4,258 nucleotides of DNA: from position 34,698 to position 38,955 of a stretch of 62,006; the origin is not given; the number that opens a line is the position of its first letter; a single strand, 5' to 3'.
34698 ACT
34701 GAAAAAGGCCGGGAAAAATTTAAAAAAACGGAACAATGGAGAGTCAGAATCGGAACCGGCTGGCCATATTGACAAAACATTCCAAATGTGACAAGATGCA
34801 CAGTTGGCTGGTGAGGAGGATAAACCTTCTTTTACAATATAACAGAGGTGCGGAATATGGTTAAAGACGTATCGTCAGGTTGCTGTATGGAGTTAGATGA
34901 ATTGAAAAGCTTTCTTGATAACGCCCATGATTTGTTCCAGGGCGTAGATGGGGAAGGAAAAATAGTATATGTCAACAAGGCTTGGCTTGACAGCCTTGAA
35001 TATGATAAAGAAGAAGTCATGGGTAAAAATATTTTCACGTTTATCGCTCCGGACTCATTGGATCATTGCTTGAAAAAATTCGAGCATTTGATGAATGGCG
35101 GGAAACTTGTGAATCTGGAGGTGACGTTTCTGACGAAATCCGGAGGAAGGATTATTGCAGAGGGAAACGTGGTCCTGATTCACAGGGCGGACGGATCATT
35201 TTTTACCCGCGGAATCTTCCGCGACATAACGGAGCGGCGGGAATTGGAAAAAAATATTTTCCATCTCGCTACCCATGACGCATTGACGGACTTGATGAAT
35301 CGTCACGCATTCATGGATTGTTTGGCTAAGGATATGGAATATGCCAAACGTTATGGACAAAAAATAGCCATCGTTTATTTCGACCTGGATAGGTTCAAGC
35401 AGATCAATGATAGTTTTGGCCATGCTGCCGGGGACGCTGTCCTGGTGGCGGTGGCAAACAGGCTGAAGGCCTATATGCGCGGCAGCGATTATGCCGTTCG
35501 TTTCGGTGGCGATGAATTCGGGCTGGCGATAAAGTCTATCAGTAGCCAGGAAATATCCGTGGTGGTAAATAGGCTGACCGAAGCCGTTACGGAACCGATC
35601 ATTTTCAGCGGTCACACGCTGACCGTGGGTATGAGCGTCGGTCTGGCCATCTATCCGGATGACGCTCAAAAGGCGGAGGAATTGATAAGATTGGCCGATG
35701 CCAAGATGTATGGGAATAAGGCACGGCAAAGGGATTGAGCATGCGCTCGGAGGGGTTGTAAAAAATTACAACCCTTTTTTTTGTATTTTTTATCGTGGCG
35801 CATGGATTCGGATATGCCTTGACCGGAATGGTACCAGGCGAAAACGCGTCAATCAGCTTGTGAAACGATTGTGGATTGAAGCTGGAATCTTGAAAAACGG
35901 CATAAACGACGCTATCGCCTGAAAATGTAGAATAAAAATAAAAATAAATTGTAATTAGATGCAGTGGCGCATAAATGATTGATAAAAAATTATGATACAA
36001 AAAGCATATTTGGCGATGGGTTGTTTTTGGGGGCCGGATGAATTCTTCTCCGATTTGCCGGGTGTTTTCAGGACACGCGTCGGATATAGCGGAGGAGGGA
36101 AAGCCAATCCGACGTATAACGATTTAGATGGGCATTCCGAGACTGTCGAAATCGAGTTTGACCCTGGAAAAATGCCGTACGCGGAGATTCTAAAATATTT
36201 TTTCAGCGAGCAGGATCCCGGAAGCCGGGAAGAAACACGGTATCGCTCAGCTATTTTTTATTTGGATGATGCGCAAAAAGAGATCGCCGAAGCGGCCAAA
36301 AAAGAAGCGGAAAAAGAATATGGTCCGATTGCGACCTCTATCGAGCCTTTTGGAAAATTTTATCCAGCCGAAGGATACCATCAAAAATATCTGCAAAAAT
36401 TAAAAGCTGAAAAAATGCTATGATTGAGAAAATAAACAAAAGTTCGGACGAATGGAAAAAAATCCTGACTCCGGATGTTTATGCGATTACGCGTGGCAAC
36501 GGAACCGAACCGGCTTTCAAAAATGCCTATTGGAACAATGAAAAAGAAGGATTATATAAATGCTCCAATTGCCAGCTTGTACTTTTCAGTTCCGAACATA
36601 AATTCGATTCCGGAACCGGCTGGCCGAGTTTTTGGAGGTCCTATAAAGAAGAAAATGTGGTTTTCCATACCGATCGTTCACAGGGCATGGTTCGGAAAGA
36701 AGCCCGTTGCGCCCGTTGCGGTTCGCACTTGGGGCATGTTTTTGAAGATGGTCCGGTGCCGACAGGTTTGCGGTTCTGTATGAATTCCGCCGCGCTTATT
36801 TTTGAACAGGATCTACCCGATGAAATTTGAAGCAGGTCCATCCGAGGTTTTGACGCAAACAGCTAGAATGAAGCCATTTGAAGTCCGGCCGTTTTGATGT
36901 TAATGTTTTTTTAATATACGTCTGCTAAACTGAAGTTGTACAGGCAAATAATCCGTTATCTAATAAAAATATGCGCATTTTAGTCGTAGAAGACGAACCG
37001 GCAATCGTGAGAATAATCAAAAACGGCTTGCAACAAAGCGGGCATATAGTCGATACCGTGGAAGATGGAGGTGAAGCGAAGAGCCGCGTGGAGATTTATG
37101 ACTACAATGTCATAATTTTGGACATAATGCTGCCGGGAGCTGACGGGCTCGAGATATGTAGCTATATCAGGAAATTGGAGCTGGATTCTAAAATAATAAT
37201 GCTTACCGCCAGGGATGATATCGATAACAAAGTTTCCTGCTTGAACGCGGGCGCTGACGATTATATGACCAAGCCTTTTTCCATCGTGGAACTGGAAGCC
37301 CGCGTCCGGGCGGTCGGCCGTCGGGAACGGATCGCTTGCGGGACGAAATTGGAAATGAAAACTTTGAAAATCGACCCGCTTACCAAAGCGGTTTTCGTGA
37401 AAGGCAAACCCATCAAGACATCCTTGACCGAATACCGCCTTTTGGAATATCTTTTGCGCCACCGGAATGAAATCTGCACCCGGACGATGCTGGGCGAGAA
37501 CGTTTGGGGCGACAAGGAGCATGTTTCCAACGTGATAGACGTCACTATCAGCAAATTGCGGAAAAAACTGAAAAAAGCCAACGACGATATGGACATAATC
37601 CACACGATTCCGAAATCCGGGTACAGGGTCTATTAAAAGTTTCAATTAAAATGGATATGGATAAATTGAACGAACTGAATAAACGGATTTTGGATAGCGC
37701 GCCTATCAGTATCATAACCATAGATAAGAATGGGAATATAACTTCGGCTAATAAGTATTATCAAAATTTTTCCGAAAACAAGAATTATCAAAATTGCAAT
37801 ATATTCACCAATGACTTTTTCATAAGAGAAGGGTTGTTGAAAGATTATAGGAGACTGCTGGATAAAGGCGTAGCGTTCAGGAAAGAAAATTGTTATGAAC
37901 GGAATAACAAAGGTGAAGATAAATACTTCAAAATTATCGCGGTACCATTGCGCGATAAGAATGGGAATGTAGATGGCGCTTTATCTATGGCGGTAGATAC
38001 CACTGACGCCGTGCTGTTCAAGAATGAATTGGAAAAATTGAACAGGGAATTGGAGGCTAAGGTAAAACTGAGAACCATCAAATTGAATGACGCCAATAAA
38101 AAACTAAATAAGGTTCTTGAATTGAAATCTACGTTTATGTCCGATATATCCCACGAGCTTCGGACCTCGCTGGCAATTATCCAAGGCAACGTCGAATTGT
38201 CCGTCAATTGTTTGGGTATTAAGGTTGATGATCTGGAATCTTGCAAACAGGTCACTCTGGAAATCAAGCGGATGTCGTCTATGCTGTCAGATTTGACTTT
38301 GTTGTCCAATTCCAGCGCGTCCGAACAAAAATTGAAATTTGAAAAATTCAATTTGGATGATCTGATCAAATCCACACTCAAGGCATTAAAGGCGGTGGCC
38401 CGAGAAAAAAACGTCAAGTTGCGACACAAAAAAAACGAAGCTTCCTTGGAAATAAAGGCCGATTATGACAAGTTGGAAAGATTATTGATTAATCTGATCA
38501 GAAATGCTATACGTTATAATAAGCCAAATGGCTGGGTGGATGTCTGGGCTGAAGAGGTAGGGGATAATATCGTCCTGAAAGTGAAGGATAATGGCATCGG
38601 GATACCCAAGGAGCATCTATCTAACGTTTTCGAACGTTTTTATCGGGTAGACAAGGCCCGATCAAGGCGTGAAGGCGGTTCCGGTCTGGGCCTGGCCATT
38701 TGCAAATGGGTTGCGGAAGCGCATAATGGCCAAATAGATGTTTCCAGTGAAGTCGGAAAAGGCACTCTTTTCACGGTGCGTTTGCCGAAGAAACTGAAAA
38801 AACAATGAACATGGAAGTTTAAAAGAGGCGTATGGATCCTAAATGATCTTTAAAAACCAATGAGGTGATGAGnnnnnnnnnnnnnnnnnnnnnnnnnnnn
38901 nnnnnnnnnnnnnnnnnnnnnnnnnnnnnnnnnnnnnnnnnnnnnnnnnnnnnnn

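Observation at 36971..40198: Receiver domain fused to an RlmN/Cfr-type radical SAM RNA methyltransferase, encoded directly after a two-component system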

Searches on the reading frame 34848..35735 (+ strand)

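Call 3: search_protein_families(library=pfam, proteins=[window:34848-35735:+], max_evalue=0.01)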
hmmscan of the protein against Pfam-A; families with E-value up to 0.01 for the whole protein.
window:34848-35735:+ (296 aa): 6 families
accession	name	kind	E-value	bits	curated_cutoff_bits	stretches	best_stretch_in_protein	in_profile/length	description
PF00990.26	GGDEF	-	1.5e-43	148.8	23.8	1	141-295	1-159/161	Diguanylate cyclase, GGDEF domain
PF13426.13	PAS_9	-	8.1e-16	58.6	27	1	33-129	7-103/103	PAS domain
PF00989.32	PAS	-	5.1e-12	46.3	22.6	1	18-126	2-112/113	PAS fold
PF08447.18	PAS_3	-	3e-08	34.3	25.6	1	39-116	1-80/89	PAS fold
PF08448.16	PAS_4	-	1.9e-07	31.7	23.1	1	24-132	2-110/110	PAS fold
PF13188.13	PAS_8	-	0.0071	16.7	21.8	0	34-71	18-55/65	PAS domain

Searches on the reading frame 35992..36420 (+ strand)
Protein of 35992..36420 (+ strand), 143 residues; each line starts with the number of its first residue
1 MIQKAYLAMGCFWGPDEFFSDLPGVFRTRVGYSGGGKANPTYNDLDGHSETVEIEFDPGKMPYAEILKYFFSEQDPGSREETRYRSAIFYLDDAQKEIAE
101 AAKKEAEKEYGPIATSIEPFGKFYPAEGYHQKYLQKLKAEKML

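Call 90: search_protein_families(library=pfam, proteins=[window:35992-36420:+], max_evalue=0.0001)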
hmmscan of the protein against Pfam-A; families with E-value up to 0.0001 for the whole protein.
window:35992-36420:+ (143 aa): 1 family
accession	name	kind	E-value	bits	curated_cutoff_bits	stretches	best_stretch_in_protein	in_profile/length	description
PF01625.27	PMSR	-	2.1e-43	148.7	23.7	1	4-138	1-148/153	Peptide methionine sulfoxide reductase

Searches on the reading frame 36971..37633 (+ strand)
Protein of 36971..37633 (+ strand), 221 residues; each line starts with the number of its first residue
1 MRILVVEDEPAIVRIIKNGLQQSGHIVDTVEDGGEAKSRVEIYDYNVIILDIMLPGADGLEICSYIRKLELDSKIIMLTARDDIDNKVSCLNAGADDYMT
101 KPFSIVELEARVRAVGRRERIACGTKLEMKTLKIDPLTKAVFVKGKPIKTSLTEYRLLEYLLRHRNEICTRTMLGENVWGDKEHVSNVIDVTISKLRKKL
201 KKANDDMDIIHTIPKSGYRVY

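Call 3: search_protein_families(library=pfam, proteins=[window:36971-37633:+], max_evalue=0.01)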
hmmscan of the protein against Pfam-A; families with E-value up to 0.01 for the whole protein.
window:36971-37633:+ (221 aa): 2 families
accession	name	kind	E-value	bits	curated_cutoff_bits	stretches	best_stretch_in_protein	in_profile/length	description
PF00072.30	Response_reg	-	3.3e-30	104.9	30.2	1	3-113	1-111/111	Response regulator receiver domain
PF00486.34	Trans_reg_C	-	4.3e-21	75.2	26.2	1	145-219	1-76/77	Transcriptional regulatory protein, C terminal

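Call 4: search_protein_families(library=ncbifam, proteins=[window:36971-37633:+], max_evalue=0.01)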
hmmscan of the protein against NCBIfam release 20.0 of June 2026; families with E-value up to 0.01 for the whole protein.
window:36971-37633:+ (221 aa): 101 families (the best 25 are shown)
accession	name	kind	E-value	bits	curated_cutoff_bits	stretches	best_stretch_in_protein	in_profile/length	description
TIGR02154.1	PhoB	equivalog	1.2e-57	194.9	296.2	1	2-220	4-225/226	phosphate regulon transcriptional regulator PhoB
NF041734.1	resp_reg_RppA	equivalog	2.3e-56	190.7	250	1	1-220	1-227/229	two-component system response regulator RppA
TIGR01387.1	cztR_silR_copR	subfamily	1.2e-53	182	279.2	1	3-219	1-217/218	heavy metal response regulator transcription factor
NF045944.1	ResRegRpaBCyano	equivalog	6.8e-49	166.3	330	1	4-219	1-226/229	response regulator transcription factor RpaB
NF053854.1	RespRegPhoBBctds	equivalog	3.5e-47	160.6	270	1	3-206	1-213/225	two-component system response regulator PhoB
NF040689.1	MtrAB_MtrA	equivalog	6.6e-47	159.7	300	1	3-220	1-218/219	MtrAB system response regulator MtrA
NF045991.1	RespRegCtrARhodob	equivalog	3e-46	158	350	1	1-218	1-219/224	response regulator transcription factor CtrA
NF008567.0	PRK11517.1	equivalog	2.4e-45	154.6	353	1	1-220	1-218/223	response regulator transcription factor HprR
NF007928.2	PRK10643.1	equivalog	2.6e-43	148.2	330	1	1-219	1-215/216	two-component system response regulator PmrA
NF008078.0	PRK10816.1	equivalog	2.2e-42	145.1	336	1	1-219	1-219/223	two-component system response regulator PhoP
NF040534.1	resp_reg_YycF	equivalog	3.7e-42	144.2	340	1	2-218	2-225/231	response regulator YycF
NF008296.0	PRK11083.1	equivalog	2.3e-40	138.4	273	1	2-218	5-223/228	two-component system response regulator CreB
NF012023.0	PRK15479.1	equivalog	3.1e-40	138.1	337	1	1-206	1-206/224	transcriptional regulator TctD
NF045914.1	RespRegNblR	equivalog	6.6e-40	137.1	300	1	2-218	8-223/228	response regulator transcription factor NblR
NF007546.0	PRK10161.1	equivalog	4.1e-39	134.5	471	1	2-220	4-225/229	phosphate response regulator transcription factor PhoB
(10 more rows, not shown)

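Call 88: search_protein_families(library=padloc, proteins=[window:36971-37633:+], max_evalue=0.001)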
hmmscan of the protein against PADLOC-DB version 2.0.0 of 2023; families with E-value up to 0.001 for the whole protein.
window:36971-37633:+ (221 aa): 2 families
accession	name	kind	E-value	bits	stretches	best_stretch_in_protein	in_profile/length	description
PDLC04726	PDC-M60C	-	9.2e-05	19.5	1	1-57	1-60/407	-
PDLC00405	SduA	-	0.0008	17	0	2-60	8-66/323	DUF4263 domain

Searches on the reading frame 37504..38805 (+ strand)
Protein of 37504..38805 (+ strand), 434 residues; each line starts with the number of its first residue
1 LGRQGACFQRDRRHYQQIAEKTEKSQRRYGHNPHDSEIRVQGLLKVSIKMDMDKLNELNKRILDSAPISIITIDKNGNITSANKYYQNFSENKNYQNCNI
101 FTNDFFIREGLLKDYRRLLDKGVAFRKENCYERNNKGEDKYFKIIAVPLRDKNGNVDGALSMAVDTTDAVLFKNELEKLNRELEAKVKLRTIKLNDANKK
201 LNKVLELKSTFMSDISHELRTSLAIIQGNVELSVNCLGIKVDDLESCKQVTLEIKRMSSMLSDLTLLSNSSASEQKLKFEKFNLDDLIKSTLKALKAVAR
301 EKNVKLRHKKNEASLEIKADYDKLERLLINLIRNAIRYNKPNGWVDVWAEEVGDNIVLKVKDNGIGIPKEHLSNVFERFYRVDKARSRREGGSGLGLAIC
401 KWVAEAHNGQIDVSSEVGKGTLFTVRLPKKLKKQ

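Call 3: search_protein_families(library=pfam, proteins=[window:37504-38805:+], max_evalue=0.01)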
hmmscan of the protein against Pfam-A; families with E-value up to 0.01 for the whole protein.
window:37504-38805:+ (434 aa): 6 families
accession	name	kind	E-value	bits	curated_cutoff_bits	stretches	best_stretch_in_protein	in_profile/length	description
PF02518.31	HATPase_c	-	4.2e-32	111.3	26.4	1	320-430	2-110/111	Histidine kinase-, DNA gyrase B-, and HSP90-like ATPase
PF00512.31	HisKA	-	2.5e-08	34.3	26.9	1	208-269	2-62/66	His Kinase A (phospho-acceptor) domain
PF08448.16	PAS_4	-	2e-07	31.6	23.1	1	63-169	1-108/110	PAS fold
PF00989.32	PAS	-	0.00044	20.7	22.6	1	59-162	3-109/113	PAS fold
PF13589.12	HATPase_c_3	-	0.00073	20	25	1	325-397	4-77/137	Histidine kinase-, DNA gyrase B-, and HSP90-like ATPase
PF13426.13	PAS_9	-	0.0098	16.6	27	0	69-168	3-103/103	PAS domain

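Call 4: search_protein_families(library=ncbifam, proteins=[window:37504-38805:+], max_evalue=0.01)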
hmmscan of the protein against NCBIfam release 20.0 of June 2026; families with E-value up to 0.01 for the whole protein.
window:37504-38805:+ (434 aa): 88 families (the best 25 are shown)
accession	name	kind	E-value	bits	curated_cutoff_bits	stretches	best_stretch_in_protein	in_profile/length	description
NF046044.1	PnpS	equivalog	1.6e-70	238.1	400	2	201-428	163-390/390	two-component system histidine kinase PnpS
TIGR02966.1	phoR_proteo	equivalog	4.6e-62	210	334.2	1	200-427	106-333/333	phosphate regulon sensor histidine kinase PhoR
NF041735.1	hist_kin_RppB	equivalog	7.4e-57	193.1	400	1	210-428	218-438/438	two-component system sensor histidine kinase RppB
NF033092.0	HK_WalK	equivalog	5.9e-55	187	725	1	202-428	366-593/594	cell wall metabolism sensor histidine kinase WalK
NF040691.1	MtrAB_MtrB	equivalog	2.5e-50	171.9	450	1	195-431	258-494/507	MtrAB system histidine kinase MtrB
NF047874.1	MASE3_PAS_HK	subfamily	2.8e-48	165.2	560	1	26-432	243-628/655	MASE3 domain-containing sensor histidine kinase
TIGR01386.1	cztS_silS_copS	subfamily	2e-47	162.2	292.55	1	191-428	224-457/457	heavy metal sensor histidine kinase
NF012163.2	BaeS_SmeS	equivalog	5e-47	160.9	500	1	193-414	225-443/457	sensor histidine kinase efflux regulator BaeS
NF008468.0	PRK11360.1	equivalog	1.6e-46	158.9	646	2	211-432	399-611/616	two-component system sensor histidine kinase AtoS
NF007837.0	PRK10549.1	equivalog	1.6e-44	152.4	603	1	194-432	226-461/466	envelope stress sensor histidine kinase BaeS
NF007345.0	PRK09835.1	subfamily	1.5e-42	145.8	423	1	191-430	245-481/482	Cu(+)/Ag(+) sensor histidine kinase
NF008235.0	PRK11006.1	equivalog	2.3e-42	145.4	390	1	203-431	199-425/431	phosphate regulon sensor histidine kinase PhoR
NF007007.0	PRK09470.1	equivalog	3.5e-41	141.6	486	1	191-429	228-459/463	envelope stress sensor histidine kinase CpxA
NF033093.1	HK_VicK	exception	5.2e-41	140.7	680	1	208-429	209-435/448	cell wall metabolism sensor histidine kinase VicK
NF033091.0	HK_VanS_ACDEFG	equivalog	1.1e-39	136.3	400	1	167-428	37-293/293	vancomycin resistance histidine kinase VanS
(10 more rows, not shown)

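Call 88: search_protein_families(library=padloc, proteins=[window:37651-38805:+], max_evalue=0.001)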
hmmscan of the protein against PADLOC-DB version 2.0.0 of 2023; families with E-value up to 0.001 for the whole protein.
window:37651-38805:+ (385 aa): 3 families
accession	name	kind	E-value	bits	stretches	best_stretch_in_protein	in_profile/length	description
PDLC04647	PDC-M43B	-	1.1e-14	52.2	1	205-367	160-320/347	-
PDLC04650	PDC-M43B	-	4.3e-08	30.8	1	262-367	214-321/344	-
PDLC04649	PDC-M43B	-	2.2e-06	24.9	1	261-362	215-316/345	-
